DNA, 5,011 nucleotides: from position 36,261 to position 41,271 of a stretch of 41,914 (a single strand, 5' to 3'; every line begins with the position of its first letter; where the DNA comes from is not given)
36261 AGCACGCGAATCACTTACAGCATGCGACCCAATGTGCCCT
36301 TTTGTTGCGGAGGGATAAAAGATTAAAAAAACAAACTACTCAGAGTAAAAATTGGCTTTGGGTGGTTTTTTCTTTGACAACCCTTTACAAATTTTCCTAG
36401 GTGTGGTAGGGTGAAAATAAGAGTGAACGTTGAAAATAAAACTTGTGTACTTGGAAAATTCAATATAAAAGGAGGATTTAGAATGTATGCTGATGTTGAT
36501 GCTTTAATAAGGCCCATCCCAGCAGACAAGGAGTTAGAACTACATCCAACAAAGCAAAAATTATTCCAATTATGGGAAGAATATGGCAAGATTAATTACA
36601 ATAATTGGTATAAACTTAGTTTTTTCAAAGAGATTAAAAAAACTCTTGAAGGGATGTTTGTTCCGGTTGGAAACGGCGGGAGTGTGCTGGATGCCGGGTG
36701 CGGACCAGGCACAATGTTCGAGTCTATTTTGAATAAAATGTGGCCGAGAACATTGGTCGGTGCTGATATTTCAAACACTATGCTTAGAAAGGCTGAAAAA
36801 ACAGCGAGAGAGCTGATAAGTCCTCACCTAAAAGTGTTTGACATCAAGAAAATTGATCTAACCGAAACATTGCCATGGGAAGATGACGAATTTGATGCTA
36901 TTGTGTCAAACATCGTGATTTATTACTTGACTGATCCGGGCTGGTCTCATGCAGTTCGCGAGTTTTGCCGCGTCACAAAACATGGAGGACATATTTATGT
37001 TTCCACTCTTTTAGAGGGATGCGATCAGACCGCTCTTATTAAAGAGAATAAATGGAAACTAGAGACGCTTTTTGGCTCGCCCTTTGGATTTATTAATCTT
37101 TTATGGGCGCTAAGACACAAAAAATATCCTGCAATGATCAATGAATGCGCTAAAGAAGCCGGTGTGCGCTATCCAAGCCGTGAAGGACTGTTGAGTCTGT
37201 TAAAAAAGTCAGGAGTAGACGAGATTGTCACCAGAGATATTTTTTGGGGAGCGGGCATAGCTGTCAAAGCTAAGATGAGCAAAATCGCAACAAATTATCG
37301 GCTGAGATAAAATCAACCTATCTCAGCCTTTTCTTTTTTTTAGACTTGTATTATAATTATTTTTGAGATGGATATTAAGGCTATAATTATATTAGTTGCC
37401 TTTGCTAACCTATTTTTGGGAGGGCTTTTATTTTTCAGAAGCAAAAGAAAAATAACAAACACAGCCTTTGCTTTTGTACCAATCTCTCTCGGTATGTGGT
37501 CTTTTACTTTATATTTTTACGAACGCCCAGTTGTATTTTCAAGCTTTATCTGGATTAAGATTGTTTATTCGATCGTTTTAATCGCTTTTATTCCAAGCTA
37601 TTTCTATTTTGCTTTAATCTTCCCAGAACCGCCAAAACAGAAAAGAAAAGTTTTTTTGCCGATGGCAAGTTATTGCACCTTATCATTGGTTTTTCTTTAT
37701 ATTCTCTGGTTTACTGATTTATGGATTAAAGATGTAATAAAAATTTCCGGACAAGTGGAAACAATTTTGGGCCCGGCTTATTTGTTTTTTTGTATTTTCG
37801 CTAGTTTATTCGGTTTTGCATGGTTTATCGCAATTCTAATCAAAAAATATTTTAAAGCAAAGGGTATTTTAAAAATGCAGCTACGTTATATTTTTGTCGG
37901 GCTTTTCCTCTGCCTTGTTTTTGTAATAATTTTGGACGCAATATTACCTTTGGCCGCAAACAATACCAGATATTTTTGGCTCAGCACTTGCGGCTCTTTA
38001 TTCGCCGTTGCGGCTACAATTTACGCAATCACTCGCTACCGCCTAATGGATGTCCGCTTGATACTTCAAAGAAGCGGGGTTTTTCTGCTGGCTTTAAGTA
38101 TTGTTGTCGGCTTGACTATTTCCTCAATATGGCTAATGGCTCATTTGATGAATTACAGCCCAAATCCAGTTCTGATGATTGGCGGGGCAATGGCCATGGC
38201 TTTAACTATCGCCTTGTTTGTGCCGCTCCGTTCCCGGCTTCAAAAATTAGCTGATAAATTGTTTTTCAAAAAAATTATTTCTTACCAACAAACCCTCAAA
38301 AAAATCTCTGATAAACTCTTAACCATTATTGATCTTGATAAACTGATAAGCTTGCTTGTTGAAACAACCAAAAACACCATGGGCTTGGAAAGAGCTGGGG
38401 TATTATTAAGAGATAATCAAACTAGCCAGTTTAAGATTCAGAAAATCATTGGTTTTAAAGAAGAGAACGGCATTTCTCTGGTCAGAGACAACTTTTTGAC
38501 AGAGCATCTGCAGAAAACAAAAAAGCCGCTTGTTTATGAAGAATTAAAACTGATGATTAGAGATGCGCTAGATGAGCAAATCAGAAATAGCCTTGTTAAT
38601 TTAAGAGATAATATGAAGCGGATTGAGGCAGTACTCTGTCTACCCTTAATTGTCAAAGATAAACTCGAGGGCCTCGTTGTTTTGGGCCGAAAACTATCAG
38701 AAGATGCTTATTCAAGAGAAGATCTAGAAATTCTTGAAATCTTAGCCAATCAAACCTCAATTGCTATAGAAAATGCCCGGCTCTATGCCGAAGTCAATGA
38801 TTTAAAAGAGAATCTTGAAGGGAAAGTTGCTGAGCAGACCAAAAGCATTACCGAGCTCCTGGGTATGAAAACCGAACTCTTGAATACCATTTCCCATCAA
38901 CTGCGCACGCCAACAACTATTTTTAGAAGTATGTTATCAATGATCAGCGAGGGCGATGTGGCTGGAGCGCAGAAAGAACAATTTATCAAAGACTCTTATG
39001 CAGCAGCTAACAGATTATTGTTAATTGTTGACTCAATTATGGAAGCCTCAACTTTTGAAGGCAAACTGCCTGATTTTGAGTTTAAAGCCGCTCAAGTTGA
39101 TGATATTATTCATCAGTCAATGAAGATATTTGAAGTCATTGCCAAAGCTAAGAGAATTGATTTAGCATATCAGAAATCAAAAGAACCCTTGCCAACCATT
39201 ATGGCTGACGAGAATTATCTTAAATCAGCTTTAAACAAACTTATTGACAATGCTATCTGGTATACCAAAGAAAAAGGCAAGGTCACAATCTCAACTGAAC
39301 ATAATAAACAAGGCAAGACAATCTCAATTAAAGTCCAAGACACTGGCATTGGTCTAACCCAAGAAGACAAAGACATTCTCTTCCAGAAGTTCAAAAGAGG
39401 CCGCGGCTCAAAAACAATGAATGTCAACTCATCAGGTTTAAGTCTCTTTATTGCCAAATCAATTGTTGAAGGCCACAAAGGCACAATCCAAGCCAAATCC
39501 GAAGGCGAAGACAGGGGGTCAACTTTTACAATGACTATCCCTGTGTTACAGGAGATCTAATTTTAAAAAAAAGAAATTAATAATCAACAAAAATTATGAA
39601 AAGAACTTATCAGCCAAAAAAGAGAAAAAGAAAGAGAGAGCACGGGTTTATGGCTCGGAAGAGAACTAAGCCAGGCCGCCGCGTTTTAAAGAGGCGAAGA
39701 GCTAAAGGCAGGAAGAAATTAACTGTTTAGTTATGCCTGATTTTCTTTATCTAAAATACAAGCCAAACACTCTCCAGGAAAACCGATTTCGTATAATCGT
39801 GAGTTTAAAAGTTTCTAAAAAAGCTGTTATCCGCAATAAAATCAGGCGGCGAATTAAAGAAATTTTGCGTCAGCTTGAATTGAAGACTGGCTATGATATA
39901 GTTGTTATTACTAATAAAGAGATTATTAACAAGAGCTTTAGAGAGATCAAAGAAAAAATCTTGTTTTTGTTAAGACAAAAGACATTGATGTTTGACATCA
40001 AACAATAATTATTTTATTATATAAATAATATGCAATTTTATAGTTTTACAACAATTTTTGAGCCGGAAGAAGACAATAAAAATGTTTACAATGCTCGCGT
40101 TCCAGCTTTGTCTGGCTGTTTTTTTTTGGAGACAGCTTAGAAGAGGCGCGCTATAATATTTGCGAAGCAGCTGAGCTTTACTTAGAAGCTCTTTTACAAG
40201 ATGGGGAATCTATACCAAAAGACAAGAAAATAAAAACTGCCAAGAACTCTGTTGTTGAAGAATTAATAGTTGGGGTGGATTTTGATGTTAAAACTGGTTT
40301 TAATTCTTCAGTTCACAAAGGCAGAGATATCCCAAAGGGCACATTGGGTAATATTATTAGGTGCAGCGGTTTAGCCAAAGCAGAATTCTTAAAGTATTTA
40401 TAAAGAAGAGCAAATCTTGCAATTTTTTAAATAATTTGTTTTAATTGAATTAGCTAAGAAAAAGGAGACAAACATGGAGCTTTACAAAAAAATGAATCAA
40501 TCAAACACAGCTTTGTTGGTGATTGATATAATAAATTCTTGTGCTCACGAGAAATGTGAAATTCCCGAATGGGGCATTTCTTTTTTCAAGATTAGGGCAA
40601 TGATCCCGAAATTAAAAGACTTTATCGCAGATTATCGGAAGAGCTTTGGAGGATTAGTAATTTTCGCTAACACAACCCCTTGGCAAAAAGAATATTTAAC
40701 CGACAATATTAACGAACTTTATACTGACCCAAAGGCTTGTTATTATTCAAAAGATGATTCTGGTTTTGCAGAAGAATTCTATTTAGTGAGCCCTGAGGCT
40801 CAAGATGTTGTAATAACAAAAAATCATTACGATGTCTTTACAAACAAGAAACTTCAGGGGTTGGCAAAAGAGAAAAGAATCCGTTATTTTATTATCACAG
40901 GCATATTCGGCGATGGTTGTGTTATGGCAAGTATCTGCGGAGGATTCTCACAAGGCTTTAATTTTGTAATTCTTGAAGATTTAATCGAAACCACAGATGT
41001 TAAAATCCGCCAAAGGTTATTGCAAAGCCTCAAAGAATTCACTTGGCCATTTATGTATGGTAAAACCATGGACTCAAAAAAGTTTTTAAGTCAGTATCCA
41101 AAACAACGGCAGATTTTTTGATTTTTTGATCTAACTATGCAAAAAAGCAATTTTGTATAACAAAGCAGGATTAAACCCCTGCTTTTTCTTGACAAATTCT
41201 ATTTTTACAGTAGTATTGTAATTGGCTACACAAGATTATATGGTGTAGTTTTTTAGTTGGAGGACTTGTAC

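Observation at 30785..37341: Radical-SAM RiPP-like cluster: three SPASM enzymes, PqqD-like protein, Zn-ribbon PP-loop ATPase, two methyltransferases, no exporter or protease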

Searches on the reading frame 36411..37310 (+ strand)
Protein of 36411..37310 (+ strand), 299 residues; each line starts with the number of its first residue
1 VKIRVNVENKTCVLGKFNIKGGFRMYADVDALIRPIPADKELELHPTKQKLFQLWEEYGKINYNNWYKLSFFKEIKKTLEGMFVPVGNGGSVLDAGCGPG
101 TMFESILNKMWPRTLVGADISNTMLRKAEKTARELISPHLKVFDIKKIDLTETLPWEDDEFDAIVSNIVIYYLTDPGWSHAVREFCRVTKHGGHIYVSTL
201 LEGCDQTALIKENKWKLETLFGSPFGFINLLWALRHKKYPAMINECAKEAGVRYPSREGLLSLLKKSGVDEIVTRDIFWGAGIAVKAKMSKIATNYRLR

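Call 3: search_protein_families(library=pfam, proteins=[window:36411-37310:+], max_evalue=0.01)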
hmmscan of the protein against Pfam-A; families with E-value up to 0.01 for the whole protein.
window:36411-37310:+ (299 aa): 11 families
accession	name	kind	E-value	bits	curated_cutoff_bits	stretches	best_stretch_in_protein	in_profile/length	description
PF13649.12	Methyltransf_25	-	2.1e-17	64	27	1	92-193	1-97/97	Methyltransferase domain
PF08241.18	Methyltransf_11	-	2.2e-16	60.7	21.2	1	93-197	1-95/95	Methyltransferase domain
PF13847.12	Methyltransf_31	-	3.1e-14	53.3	27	1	89-201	4-113/145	Methyltransferase domain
PF13489.12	Methyltransf_23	-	1.1e-13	51.7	27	1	87-217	21-136/164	Methyltransferase domain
PF08242.18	Methyltransf_12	-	6.5e-12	46.5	30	1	93-195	1-98/98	Methyltransferase domain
PF01209.24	Ubie_methyltran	-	9.6e-09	35.4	20.1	1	85-273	44-217/233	ubiE/COQ5 methyltransferase family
PF05175.20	MTS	-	0.00037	20.6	23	1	88-167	31-105/170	Methyltransferase small domain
PF06325.19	PrmA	-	0.0013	18.8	22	1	88-205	161-266/296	Ribosomal protein L11 methyltransferase (PrmA)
PF01728.25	FtsJ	-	0.0022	18.4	24.1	1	66-168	6-99/181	FtsJ-like methyltransferase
PF02353.26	CMAS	-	0.004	16.9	27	1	86-208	60-175/273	Mycolic acid cyclopropane synthetase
PF05401.17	NodS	-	0.0061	16.9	24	1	87-178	42-124/201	Nodulation protein S (NodS)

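Call 4: search_protein_families(library=ncbifam, proteins=[window:36411-37310:+], max_evalue=0.01)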
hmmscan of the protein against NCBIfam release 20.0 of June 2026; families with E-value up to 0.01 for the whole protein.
window:36411-37310:+ (299 aa): 34 families (the best 25 are shown)
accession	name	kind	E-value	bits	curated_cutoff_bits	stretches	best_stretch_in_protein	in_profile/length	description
TIGR02072.1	BioC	equivalog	2.1e-16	60.5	184.95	1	91-276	37-207/244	malonyl-ACP O-methyltransferase BioC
NF043040.1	corrin_prot_MT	hypoth_equivalog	1.9e-12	47.1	180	1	63-197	15-147/216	corrinoid protein-associated methyltransferase CpaM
NF045667.1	MTase_DVU1556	equivalog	1.7e-11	44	155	1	86-203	20-125/213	DVU_1556 family methyltransferase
NF041536.1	ArsM_DUF2284_UU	exception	2.5e-11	42.6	575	1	86-222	74-202/459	arsenite methyltransferase/DUF2284 domain selenoprotein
NF007610.0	PRK10258.1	equivalog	7.8e-11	41.8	342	1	90-203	44-144/251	malonyl-ACP O-methyltransferase BioC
TIGR01934.1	MenG_MenH_UbiE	subfamily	8.4e-11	41.6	158.35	1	88-202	39-146/223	ubiquinone/menaquinone biosynthesis methyltransferase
NF047649.1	MTase_UXPK_star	exception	8.6e-11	41.4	460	1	86-200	75-184/283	methyltransferase/UXPK-star double selenoprotein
NF041537.1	ArsM_AhpD_UU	exception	1.1e-10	40.8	510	1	85-221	73-201/345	arsenite methyltransferase/AhpD domain selenoprotein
NF040539.1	AST_met_ArsM_2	exception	3.1e-09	37.1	240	1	87-197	55-162/262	putative arsinothricin biosynthesis methyltransferase ArsM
NF001244.0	PRK00216.1-5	equivalog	4.5e-09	35.9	216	1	89-280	49-226/236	bifunctional demethylmenaquinone methyltransferase/2-methoxy-6-polyprenyl-1,4-benzoquinol methylase UbiE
NF008823.0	PRK11873.1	subfamily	5.9e-09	35.8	263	1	87-201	76-185/272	arsenite methyltransferase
NF001243.0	PRK00216.1-4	equivalog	9.5e-09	34.9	235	1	75-280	36-224/237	demethylmenaquinone methyltransferase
TIGR02752.1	MenG_heptapren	equivalog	6.9e-08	32.3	419.85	1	73-277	32-219/231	demethylmenaquinone methyltransferase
TIGR01983.1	UbiG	equivalog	4.4e-07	29.4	102.95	1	88-200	49-154/228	bifunctional 2-polyprenyl-6-hydroxyphenol methylase/3-demethylubiquinol 3-O-methyltransferase UbiG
TIGR02021.1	BchM-ChlM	equivalog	4.9e-07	29.4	158.9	1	88-191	54-149/218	magnesium protoporphyrin IX methyltransferase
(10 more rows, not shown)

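Call 79: search_protein_families(library=padloc, proteins=[window:36483-37310:+], max_evalue=0.01)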
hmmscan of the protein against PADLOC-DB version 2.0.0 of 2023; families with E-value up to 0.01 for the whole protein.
window:36483-37310:+ (275 aa): 1 family
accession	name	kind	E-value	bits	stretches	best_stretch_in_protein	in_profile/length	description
PDLC04134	mad2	-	2.3e-16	57.7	1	27-179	254-400/492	mads_2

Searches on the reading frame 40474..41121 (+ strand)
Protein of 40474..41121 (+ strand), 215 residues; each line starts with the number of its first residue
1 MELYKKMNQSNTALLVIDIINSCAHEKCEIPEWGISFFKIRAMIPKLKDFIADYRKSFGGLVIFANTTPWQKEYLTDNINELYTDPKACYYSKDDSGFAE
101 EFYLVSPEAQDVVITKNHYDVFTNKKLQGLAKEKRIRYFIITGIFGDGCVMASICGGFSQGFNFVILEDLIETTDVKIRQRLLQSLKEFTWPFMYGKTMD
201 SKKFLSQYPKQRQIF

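Call 105: search_protein_families(library=pfam, proteins=[window:40474-41121:+], max_evalue=0.0001)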
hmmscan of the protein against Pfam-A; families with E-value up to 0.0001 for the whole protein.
window:40474-41121:+ (215 aa): 1 family
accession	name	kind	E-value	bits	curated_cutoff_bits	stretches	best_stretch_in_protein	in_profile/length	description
PF00857.26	Isochorismatase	-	8.6e-19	68.7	27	1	12-187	1-164/175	Isochorismatase domain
